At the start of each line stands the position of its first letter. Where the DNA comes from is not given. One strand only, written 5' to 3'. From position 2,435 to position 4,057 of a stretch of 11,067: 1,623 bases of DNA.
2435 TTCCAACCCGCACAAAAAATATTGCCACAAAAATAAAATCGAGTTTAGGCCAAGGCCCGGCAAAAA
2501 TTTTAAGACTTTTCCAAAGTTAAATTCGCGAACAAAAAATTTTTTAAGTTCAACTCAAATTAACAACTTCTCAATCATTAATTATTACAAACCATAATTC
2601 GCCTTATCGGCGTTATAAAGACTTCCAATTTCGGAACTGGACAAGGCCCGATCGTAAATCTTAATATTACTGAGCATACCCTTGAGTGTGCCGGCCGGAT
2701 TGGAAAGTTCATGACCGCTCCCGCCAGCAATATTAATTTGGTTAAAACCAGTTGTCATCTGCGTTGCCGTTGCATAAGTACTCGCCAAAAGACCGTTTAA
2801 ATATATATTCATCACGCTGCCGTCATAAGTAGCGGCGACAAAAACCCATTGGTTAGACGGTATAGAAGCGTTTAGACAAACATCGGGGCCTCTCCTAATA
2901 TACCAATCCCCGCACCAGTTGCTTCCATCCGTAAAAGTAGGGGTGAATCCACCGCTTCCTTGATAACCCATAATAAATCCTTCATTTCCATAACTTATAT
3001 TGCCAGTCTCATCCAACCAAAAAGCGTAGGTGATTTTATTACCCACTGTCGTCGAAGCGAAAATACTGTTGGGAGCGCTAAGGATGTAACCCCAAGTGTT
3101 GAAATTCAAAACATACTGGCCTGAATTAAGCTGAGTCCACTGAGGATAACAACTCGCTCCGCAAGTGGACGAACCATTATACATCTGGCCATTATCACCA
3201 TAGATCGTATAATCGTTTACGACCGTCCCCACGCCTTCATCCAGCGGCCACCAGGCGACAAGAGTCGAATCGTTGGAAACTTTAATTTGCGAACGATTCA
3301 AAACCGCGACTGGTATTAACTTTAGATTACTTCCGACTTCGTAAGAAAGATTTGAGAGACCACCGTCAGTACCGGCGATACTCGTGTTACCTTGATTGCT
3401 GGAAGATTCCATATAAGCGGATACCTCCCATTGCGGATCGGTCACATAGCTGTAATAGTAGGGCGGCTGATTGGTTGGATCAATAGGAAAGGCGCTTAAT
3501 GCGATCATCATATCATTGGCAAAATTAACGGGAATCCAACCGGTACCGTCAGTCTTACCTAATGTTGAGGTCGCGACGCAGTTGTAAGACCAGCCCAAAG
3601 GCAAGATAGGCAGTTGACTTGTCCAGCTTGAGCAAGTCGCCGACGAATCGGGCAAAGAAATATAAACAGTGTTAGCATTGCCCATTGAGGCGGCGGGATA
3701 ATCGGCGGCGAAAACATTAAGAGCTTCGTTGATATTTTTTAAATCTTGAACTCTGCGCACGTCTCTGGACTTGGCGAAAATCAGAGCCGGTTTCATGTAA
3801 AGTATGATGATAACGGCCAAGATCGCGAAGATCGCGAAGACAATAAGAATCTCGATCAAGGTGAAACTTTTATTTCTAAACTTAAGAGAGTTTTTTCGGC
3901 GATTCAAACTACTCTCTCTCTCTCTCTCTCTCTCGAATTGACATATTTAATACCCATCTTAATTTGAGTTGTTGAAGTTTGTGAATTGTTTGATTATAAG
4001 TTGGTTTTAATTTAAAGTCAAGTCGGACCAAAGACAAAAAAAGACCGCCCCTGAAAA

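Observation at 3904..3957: (GA)11.5 microsatellite plus two frame-shifted ATG uORFs directly in front of the pilin-lectin gene: candidate slipped-strand phase-variation switch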

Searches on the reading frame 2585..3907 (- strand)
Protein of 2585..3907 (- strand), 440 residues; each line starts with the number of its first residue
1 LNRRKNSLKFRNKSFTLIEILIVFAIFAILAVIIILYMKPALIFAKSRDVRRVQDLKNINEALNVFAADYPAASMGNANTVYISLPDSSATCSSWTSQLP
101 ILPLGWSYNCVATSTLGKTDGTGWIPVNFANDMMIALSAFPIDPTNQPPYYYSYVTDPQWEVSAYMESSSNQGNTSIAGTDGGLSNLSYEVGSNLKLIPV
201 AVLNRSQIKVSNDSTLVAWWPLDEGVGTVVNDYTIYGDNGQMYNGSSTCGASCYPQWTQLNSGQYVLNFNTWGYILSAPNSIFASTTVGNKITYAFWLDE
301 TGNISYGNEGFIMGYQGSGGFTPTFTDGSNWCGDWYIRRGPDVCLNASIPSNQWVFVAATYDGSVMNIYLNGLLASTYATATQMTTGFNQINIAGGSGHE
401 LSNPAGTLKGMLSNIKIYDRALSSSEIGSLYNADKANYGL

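Call 6: search_protein_families(library=pfam, proteins=[window:2585-3907:-], max_evalue=0.01)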
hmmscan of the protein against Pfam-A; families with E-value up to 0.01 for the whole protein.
window:2585-3907:- (440 aa): 2 families
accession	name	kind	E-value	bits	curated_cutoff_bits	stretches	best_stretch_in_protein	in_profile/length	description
PF13385.13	Laminin_G_3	-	8.2e-18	65.4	27.6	1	286-427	14-150/151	Concanavalin A-like lectin/glucanases superfamily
PF07963.17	N_methyl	-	7.2e-07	29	21.2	1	11-34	3-26/27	Prokaryotic N-terminal methylation motif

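Call 8: find_encoding_contigs(protein=window:2585-3907:-, flank=6000, max_places=10)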
Protein window:2585-3907:- (440 aa): no gene with exactly this product is on record in the collection.

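Call 14: find_encoding_contigs(protein=window:2588-3907:-, flank=6000, max_places=10)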
Protein seq(440 aa) (440 aa): no gene with exactly this product is on record in the collection.

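Call 16: find_homologous_proteins(query=window:2588-3907:-, max_evalue=1e-10)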
Query seq(440 aa) (440 aa): 181 proteins with E <= 1e-10 among 5073 candidates; the best 120 are listed.
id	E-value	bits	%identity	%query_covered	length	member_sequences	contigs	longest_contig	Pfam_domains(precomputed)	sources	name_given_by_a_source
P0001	3.7e-296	1000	100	100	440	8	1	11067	PF07963.18,PF13385.14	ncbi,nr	ncbi:MAG: prepilin-type N-terminal cleavage/methylation domain-containing protein [Patescibacteria g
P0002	1.0e-102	362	44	99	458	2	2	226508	PF13385.14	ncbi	-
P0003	3.5e-80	288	39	98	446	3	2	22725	PF07963.18,PF13385.14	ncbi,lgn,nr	ncbi:MAG: prepilin-type N-terminal cleavage/methylation domain-containing protein [Patescibacteria g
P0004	5.1e-76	274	68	45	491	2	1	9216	PF07963.18,PF03781.23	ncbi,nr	ncbi:MAG: prepilin-type N-terminal cleavage/methylation domain-containing protein [Patescibacteria g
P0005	4.4e-67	245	39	96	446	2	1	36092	PF13385.14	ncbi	-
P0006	4.9e-66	241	38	96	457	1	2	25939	PF07963.18,PF13385.14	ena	-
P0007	1.6e-65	240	38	96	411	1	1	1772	PF07963.18,PF07953.21,PF13385.14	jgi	jgi:prepilin-type N-terminal cleavage/methylation domain-containing protein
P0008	2.3e-65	239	38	96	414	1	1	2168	PF07963.18,PF13385.14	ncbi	-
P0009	7.7e-65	237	37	96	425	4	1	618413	PF07963.18,PF13385.14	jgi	jgi:prepilin-type N-terminal cleavage/methylation domain-containing protein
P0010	2.1e-64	236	65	42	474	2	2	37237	-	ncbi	-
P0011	1.1e-61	227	37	97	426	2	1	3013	PF07963.18,PF00354.25,PF13385.14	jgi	jgi:prepilin-type N-terminal cleavage/methylation domain-containing protein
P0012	6.0e-60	221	35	97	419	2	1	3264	PF07963.18,PF13385.14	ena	-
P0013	4.0e-59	219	37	97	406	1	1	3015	PF07963.18,PF13385.14,PF02210.32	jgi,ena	-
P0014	7.2e-59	218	45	57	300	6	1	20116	PF07963.18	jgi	jgi:prepilin-type N-terminal cleavage/methylation domain-containing protein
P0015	8.1e-59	218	34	97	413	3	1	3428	PF07963.18,PF13385.14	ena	-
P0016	9.3e-58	214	35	97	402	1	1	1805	PF07963.18,PF13385.14,PF02973.23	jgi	jgi:prepilin-type N-terminal cleavage/methylation domain-containing protein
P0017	9.2e-57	211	33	98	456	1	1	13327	PF13385.14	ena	-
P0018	1.4e-56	210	36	96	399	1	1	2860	PF07963.18,PF13385.14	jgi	jgi:prepilin-type N-terminal cleavage/methylation domain-containing protein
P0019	1.6e-56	210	35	96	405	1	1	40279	PF07963.18,PF07953.21,PF13385.14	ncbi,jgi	ncbi:MAG: LamG-like jellyroll fold domain-containing protein [Candidatus Paceibacterota bacterium]|j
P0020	8.1e-56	208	34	96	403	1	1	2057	PF07963.18,PF13385.14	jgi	jgi:prepilin-type N-terminal cleavage/methylation domain-containing protein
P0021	1.2e-55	207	34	96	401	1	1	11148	PF07963.18,PF13385.14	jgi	jgi:prepilin-type N-terminal cleavage/methylation domain-containing protein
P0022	1.5e-55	207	34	98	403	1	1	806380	PF07963.18,PF13385.14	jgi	jgi:type II secretory pathway pseudopilin PulG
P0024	5.3e-55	205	33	96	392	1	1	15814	PF13385.14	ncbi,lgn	ncbi:MAG: LamG domain-containing protein [Candidatus Aenigmatarchaeota archaeon]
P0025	7.4e-55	205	38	81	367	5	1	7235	PF13385.14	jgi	jgi:hypothetical protein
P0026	1.9e-54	203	35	96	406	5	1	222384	PF07963.18,PF13385.14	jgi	jgi:prepilin-type N-terminal cleavage/methylation domain-containing protein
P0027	5.2e-54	202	34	98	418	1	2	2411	PF07963.18,PF13385.14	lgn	-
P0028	6.0e-54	202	36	97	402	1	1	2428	PF07963.18,PF07953.21,PF13385.14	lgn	-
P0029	6.4e-53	198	33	99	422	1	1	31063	PF07963.18,PF07953.21,PF13385.14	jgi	jgi:prepilin-type N-terminal cleavage/methylation domain-containing protein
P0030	6.9e-53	198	37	82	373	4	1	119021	PF13385.14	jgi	jgi:hypothetical protein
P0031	7.3e-53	198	37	96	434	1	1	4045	PF07963.18,PF13385.14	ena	-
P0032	1.7e-52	197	34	96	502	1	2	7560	PF13385.14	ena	-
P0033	2.0e-52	197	34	97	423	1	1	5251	PF07963.18,PF13385.14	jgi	jgi:prepilin-type N-terminal cleavage/methylation domain-containing protein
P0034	3.8e-52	196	34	98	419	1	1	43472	PF13385.14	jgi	jgi:type II secretory pathway pseudopilin PulG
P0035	4.4e-52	195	33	98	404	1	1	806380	PF07963.18,PF13385.14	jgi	jgi:type II secretory pathway pseudopilin PulG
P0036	8.3e-52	195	34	98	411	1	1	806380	PF07963.18,PF13385.14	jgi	jgi:type II secretory pathway pseudopilin PulG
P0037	2.1e-51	193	36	96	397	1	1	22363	PF07953.21,PF13385.14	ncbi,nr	ncbi:MAG: hypothetical protein KatS3mg093_371 [Candidatus Parcubacteria bacterium]|nr:MAG: hypotheti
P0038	2.3e-51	193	33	96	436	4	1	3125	PF13385.14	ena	-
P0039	2.8e-51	193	35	96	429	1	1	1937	PF07963.18,PF07953.21,PF13385.14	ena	-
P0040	4.8e-51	192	35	96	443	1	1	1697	PF13385.14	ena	-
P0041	5.4e-50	189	35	96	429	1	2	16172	PF07963.18,PF13385.14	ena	-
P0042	8.1e-50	188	34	97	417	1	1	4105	PF07963.18,PF13385.14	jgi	jgi:prepilin-type N-terminal cleavage/methylation domain-containing protein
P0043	1.1e-49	187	32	96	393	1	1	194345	PF13385.14,PF02973.23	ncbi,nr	ncbi:MAG: hypothetical protein KatS3mg093_211 [Candidatus Parcubacteria bacterium]|nr:MAG: hypotheti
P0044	1.2e-49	187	35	95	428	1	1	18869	PF07963.18,PF07953.21,PF13385.14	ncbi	-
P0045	1.7e-49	187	35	96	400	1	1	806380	PF07963.18,PF00354.25,PF13385.14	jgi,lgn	jgi:type II secretory pathway pseudopilin PulG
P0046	4.3e-49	186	33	97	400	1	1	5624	PF07963.18,PF13385.14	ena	-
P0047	6.7e-49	185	33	96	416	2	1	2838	PF07963.18,PF13385.14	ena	-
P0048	6.7e-49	185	33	98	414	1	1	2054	PF07963.18,PF07953.21,PF13385.14,PF02210.32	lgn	-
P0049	7.3e-49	185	42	65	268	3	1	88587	PF07963.18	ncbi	-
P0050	7.6e-49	185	45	54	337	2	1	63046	PF07963.18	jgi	jgi:prepilin-type N-terminal cleavage/methylation domain-containing protein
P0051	1.1e-48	184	35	98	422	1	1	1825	PF13385.14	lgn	-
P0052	1.3e-48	184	34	97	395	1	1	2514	PF07963.18,PF13385.14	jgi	-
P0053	1.6e-48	184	34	97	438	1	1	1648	PF07963.18,PF13385.14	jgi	jgi:prepilin-type N-terminal cleavage/methylation domain-containing protein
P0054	1.7e-48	184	40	59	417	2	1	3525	PF07963.18,PF13385.14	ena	-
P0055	1.7e-48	184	33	97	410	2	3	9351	PF13385.14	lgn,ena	-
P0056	1.8e-48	184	35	96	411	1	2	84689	PF07963.18,PF13385.14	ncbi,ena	-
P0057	2.0e-48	183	32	98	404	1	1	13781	PF07963.18,PF13385.14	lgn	-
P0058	2.3e-48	183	32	96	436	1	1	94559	PF13385.14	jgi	jgi:hypothetical protein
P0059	3.2e-48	183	34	99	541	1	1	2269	PF07963.18,PF13385.14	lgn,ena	-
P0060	3.4e-48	183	33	96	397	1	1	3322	PF07963.18,PF13385.14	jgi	jgi:prepilin-type N-terminal cleavage/methylation domain-containing protein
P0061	3.5e-48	183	48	48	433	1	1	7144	PF07963.18,PF13385.14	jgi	jgi:prepilin-type N-terminal cleavage/methylation domain-containing protein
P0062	4.1e-48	182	31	98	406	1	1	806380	PF07963.18,PF13385.14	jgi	jgi:type II secretory pathway pseudopilin PulG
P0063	4.6e-48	182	34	96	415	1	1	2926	PF07963.18,PF13385.14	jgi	jgi:prepilin-type N-terminal cleavage/methylation domain-containing protein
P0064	4.7e-48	182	34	95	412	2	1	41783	PF07963.18,PF13385.14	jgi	jgi:prepilin-type N-terminal cleavage/methylation domain-containing protein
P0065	7.1e-48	182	33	97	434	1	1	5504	PF13385.14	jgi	-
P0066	1.9e-47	180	34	97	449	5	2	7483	PF07963.18,PF13385.14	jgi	jgi:prepilin-type N-terminal cleavage/methylation domain-containing protein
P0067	3.0e-47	179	32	98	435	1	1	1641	PF07963.18,PF13385.14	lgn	-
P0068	3.0e-47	179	32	98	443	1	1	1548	PF13385.14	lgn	-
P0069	4.5e-47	179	32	96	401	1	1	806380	PF07963.18,PF13385.14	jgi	jgi:type II secretory pathway pseudopilin PulG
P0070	4.8e-47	179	46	51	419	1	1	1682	PF07963.18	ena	-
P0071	5.0e-47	179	35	96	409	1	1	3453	PF07963.18,PF13385.14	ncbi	-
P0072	5.7e-47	179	31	96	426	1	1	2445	PF13385.14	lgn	-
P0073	9.8e-47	178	33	97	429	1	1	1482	PF07963.18,PF07953.21,PF13385.14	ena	-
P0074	1.1e-46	178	48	43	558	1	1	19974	PF07963.18,PF13385.14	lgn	-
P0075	1.1e-46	178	33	90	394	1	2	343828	PF13385.14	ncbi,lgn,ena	-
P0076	1.1e-46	178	34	99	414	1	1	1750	PF07963.18,PF07953.21,PF13385.14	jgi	jgi:prepilin-type N-terminal cleavage/methylation domain-containing protein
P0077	1.3e-46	177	35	90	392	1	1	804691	PF07963.18,PF13385.14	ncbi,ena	-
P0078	2.0e-46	177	35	96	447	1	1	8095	PF13385.14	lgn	-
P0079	4.1e-46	176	33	96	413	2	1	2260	PF07963.18,PF13385.14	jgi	-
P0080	4.9e-46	175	32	96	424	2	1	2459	PF13385.14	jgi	jgi:hypothetical protein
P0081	8.2e-46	175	32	99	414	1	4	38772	PF07963.18,PF13385.14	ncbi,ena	-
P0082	8.5e-46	175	30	97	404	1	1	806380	PF07963.18,PF13385.14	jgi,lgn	jgi:type II secretory pathway pseudopilin PulG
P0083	3.7e-45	173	32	97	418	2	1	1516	PF13385.14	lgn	-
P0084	4.1e-45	172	34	91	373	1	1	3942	PF13385.14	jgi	jgi:hypothetical protein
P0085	5.0e-45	172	33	96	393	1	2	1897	PF07963.18,PF13385.14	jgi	-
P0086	6.1e-45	172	33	99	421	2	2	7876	PF07963.18,PF13385.14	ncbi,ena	-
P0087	1.0e-44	171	32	98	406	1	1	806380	PF07963.18,PF07953.21,PF13385.14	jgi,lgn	jgi:type II secretory pathway pseudopilin PulG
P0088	1.0e-44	171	32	96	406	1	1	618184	PF13385.14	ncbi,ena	-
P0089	2.1e-44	170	52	36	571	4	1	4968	PF07963.18,PF12476.14,PF20009.5,PF13540.13,PF10102.15,PF25390.2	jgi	jgi:prepilin-type N-terminal cleavage/methylation domain-containing protein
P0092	1.3e-43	167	32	95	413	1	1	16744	PF13385.14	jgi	jgi:hypothetical protein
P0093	1.8e-43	167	32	97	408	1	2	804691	PF07963.18,PF13385.14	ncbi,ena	-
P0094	2.8e-43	166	33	98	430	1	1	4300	PF07963.18,PF13385.14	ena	-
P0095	5.9e-43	165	32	96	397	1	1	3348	PF07963.18,PF13385.14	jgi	jgi:prepilin-type N-terminal cleavage/methylation domain-containing protein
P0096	6.6e-43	165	32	94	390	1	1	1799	PF13385.14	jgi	jgi:hypothetical protein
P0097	9.1e-43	165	33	96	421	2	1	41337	PF07963.18,PF13385.14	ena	-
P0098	9.1e-43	165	45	43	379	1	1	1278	PF07963.18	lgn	-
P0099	1.1e-42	164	35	98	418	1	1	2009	PF07963.18,PF13385.14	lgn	-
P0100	1.5e-42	164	32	96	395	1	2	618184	PF13385.14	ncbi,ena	-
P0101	1.3e-41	161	48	43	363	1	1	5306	PF09603.16,PF07963.18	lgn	-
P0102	2.3e-41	160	37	6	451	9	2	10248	PF07963.18,PF13385.14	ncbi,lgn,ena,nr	ncbi:MAG: prepilin-type N-terminal cleavage/methylation domain-containing protein [Patescibacteria g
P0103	2.6e-41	160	31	97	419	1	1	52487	PF07963.18,PF13385.14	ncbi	-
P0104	4.0e-41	159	35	94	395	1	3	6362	PF07953.21,PF13385.14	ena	-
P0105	5.2e-41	159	46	44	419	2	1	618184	PF09603.16,PF07963.18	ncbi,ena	-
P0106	1.2e-40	158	31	96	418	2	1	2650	PF07963.18,PF13385.14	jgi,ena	-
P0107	1.4e-40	157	33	97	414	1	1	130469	PF07963.18,PF13385.14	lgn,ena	-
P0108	3.9e-40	156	39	54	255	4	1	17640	PF07963.18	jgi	jgi:type II secretory pathway pseudopilin PulG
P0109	4.1e-40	156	36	80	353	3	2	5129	PF13385.14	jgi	jgi:hypothetical protein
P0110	4.9e-40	156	34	98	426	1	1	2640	PF07963.18,PF07953.21,PF13385.14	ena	-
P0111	6.0e-40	155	31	99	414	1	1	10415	PF07963.18,PF13385.14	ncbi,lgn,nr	ncbi:MAG: prepilin-type N-terminal cleavage/methylation domain-containing protein [Candidatus Paceba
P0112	9.4e-40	155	41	50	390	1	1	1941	PF07963.18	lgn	-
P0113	1.2e-39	154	32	96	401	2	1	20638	PF07963.18,PF13385.14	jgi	jgi:competence protein ComGC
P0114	1.7e-39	154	31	98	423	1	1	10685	PF13385.14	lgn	-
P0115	2.5e-39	153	31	89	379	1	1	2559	PF13385.14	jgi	-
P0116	5.1e-39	152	34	96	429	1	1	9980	PF07963.18,PF13385.14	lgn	-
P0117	2.7e-38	150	32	92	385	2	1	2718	PF07953.21,PF13385.14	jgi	jgi:hypothetical protein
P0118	4.3e-38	149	44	44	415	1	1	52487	PF07963.18,PF00147.24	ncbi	-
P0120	4.8e-38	149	30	97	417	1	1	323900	PF00354.25,PF13385.14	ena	-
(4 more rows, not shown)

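Call 17: list_cluster_members(proteins=[P0001])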
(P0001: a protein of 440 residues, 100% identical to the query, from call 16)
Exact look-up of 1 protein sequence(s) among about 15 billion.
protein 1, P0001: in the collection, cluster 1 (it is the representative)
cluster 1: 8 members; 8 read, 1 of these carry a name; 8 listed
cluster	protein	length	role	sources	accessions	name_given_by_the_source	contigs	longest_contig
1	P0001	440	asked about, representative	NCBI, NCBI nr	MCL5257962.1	MAG: prepilin-type N-terminal cleavage/methylation domain-containing protein ... | prepilin-type N-terminal cleavage/methylation domain-containing protein [Patescibacteria ...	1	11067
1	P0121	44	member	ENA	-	-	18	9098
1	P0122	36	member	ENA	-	-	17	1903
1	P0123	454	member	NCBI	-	-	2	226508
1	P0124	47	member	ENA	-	-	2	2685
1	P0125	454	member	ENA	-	-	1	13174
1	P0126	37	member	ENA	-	-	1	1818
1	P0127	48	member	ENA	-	-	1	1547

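Call 21: find_encoding_contigs(protein=P0123, flank=8000, max_places=10)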
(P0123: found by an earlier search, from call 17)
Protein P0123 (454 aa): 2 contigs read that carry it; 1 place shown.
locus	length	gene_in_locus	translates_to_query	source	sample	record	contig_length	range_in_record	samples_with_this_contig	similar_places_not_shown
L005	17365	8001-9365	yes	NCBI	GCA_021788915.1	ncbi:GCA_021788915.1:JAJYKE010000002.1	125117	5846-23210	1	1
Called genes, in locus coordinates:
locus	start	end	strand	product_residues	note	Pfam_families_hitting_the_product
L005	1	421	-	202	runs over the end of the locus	-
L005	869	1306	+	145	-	-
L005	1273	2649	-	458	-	PF08245:Mur_ligase_M, PF02875:Mur_ligase_C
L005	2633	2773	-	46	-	-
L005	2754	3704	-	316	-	PF03816:LytR_cpsA_psr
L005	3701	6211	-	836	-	PF13191:AAA_16 (faint), PF00004:AAA (weak), PF13401:AAA_22 (faint), PF17871:AAA_lid_9 (faint), PF07724:AAA_2, PF07728:AAA_5, PF00004:AAA, PF10431:ClpB_D2-small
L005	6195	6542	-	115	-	-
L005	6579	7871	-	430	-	PF27218:MJ0043_C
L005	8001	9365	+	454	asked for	PF07963:N_methyl (weak), PF13385:Laminin_G_3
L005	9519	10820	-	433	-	PF14821:Thr_synth_N, PF00291:PALP, PF24857:THR4_C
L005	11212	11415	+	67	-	-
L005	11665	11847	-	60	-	-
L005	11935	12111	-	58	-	PF00293:NUDIX (weak)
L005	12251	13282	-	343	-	PF02481:DNA_processg_A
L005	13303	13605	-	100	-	-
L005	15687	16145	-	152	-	-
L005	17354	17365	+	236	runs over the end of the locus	PF20772:TACO1_YebC_N, PF01709:Transcrip_reg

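Call 22: find_encoding_contigs(protein=P0125, flank=8000, max_places=10)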
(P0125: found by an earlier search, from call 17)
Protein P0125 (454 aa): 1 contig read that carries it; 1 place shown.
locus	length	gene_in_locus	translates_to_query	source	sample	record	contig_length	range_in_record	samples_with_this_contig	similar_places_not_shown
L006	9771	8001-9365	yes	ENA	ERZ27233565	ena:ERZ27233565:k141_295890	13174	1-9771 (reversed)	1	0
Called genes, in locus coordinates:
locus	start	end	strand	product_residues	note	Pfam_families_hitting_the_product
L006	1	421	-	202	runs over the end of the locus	-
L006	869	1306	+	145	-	-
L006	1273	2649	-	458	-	PF08245:Mur_ligase_M, PF02875:Mur_ligase_C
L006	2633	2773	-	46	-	-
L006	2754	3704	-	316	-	PF03816:LytR_cpsA_psr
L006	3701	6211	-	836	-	PF13191:AAA_16 (faint), PF00004:AAA (weak), PF13401:AAA_22 (faint), PF17871:AAA_lid_9 (faint), PF07724:AAA_2, PF07728:AAA_5, PF00004:AAA, PF10431:ClpB_D2-small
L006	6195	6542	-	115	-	-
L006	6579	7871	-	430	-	PF27218:MJ0043_C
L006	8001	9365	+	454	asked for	PF07963:N_methyl (weak), PF13385:Laminin_G_3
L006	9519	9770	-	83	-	?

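Call 23: find_encoding_contigs(protein=P0002, flank=8000, max_places=10)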
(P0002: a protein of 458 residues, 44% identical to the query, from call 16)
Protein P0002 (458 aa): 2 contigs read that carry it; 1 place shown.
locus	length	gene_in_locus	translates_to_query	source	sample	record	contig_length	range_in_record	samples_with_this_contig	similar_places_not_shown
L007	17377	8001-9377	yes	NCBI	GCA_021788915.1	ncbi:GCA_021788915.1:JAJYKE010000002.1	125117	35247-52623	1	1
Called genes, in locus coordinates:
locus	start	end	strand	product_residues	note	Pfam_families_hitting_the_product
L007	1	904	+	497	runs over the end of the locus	PF13406:SLT_2 (weak)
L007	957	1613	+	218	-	-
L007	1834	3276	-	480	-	PF21799:MurD-like_N, PF08245:Mur_ligase_M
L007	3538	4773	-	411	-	PF01676:Metalloenzyme, PF10143:PhosphMutase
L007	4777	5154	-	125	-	PF01219:DAGK_prokar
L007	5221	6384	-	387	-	PF00162:PGK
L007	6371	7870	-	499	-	PF13541:ChlI, PF00158:Sigma54_activat (faint), PF01078:Mg_chelatase, PF00004:AAA (faint), PF00493:MCM (faint), PF07728:AAA_5, PF13335:Mg_chelatase_C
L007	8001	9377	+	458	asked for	PF13385:Laminin_G_3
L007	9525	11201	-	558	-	PF09852:DUF2079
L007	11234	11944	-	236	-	PF00535:Glycos_transf_2, PF13641:Glyco_tranf_2_3 (weak)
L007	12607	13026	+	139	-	PF00164:Ribosom_S12_S23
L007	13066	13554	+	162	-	PF00177:Ribosomal_S7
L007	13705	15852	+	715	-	PF00009:GTP_EFTU, PF22042:EF-G_D2, PF03144:GTP_EFTU_D2, PF14492:EFG_III, PF03764:EFG_IV, PF00679:EFG_C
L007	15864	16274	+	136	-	-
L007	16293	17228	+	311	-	PF07963:N_methyl (weak)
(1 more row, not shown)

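Call 29: find_encoding_contigs(protein=P0004, flank=8000, max_places=10)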
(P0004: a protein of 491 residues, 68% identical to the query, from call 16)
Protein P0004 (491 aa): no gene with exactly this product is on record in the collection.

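Call 30: find_encoding_contigs(protein=P0010, flank=8000, max_places=10)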
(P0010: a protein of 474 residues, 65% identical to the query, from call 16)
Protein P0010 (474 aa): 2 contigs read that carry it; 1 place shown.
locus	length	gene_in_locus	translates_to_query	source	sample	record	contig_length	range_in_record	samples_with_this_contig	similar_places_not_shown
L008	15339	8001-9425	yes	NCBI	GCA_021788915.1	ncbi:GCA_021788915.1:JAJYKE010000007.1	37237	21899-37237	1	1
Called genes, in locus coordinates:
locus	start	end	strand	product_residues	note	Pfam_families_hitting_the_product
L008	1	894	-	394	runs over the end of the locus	PF08529:NusA_N, PF00575:S1, PF13184:KH_NusA_1st, PF26594:KH_NusA_2nd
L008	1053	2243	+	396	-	PF00932:LTD (weak)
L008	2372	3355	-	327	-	PF01594:AI-2E_transport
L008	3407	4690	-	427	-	PF00675:Peptidase_M16, PF05193:Peptidase_M16_C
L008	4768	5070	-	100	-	PF00886:Ribosomal_S16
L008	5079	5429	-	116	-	PF01196:Ribosomal_L17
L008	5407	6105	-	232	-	PF01193:RNA_pol_L, PF01000:RNA_pol_A_bac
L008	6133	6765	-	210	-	PF00163:Ribosomal_S4, PF01479:S4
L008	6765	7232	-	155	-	PF00411:Ribosomal_S11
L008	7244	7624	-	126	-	PF00416:Ribosomal_S13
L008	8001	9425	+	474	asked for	-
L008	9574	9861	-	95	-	PF01016:Ribosomal_L27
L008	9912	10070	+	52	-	-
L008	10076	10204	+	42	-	-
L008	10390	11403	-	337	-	PF00154:RecA_N, PF08423:Rad51, PF13481:AAA_25 (faint), PF06745:ATPase (weak), PF01637:ATPase_2 (weak), PF27531:MT3502_N (weak), PF21096:RecA_C (weak)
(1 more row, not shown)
